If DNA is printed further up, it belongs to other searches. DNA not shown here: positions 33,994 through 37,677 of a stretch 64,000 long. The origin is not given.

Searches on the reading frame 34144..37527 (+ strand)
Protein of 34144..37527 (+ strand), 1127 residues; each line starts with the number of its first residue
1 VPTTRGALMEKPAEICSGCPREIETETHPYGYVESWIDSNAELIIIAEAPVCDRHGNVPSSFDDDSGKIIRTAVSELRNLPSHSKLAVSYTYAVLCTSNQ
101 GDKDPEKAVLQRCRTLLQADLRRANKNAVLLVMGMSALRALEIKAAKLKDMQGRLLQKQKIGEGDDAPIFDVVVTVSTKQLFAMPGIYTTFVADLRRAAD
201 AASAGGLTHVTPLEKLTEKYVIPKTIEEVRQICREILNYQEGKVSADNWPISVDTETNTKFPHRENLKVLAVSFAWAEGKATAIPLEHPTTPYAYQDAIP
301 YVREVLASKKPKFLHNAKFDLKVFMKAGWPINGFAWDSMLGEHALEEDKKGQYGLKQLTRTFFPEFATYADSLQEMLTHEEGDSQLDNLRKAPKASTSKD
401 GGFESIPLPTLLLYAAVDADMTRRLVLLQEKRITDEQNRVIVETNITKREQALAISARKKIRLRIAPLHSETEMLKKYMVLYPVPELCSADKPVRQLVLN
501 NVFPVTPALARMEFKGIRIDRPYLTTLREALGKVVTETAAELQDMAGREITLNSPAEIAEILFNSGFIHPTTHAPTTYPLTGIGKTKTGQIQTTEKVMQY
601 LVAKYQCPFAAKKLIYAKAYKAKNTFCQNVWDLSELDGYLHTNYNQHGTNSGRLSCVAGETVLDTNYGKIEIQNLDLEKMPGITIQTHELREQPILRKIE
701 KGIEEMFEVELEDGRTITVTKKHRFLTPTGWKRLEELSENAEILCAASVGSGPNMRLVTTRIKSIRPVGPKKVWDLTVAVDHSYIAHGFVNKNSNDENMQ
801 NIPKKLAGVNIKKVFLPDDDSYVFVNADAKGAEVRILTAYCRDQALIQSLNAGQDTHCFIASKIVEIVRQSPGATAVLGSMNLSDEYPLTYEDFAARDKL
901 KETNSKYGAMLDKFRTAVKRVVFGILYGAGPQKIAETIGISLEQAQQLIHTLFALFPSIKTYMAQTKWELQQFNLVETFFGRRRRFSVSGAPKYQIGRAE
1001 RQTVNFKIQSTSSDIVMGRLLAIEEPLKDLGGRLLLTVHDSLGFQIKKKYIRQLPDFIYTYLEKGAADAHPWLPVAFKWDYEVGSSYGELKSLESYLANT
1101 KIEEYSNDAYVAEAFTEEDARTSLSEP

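Call 70: search_protein_families(library=phrogs, proteins=[window:34144-37527:+], max_evalue=0.00001)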
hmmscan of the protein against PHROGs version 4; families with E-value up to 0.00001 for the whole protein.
window:34144-37527:+ (1127 aa): 6 families
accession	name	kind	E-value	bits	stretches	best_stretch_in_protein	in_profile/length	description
phrog_17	-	DNA, RNA and nucleotide metabolism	2e-108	365.1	2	87-656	519-977/1445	DNA polymerase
phrog_2573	-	DNA, RNA and nucleotide metabolism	6.3e-29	102.2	1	899-1058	70-241/336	DNA polymerase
phrog_5995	-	DNA, RNA and nucleotide metabolism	1.2e-22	81.7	1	922-1095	1-183/236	DNA polymerase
phrog_12241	-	DNA, RNA and nucleotide metabolism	7.5e-18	65.7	2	514-658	379-487/502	DNA polymerase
phrog_4008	-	DNA, RNA and nucleotide metabolism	2.3e-08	34.5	1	65-316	31-280/281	DNA polymerase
phrog_10285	-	DNA, RNA and nucleotide metabolism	2.3e-06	27.9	0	792-963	25-164/321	DNA polymerase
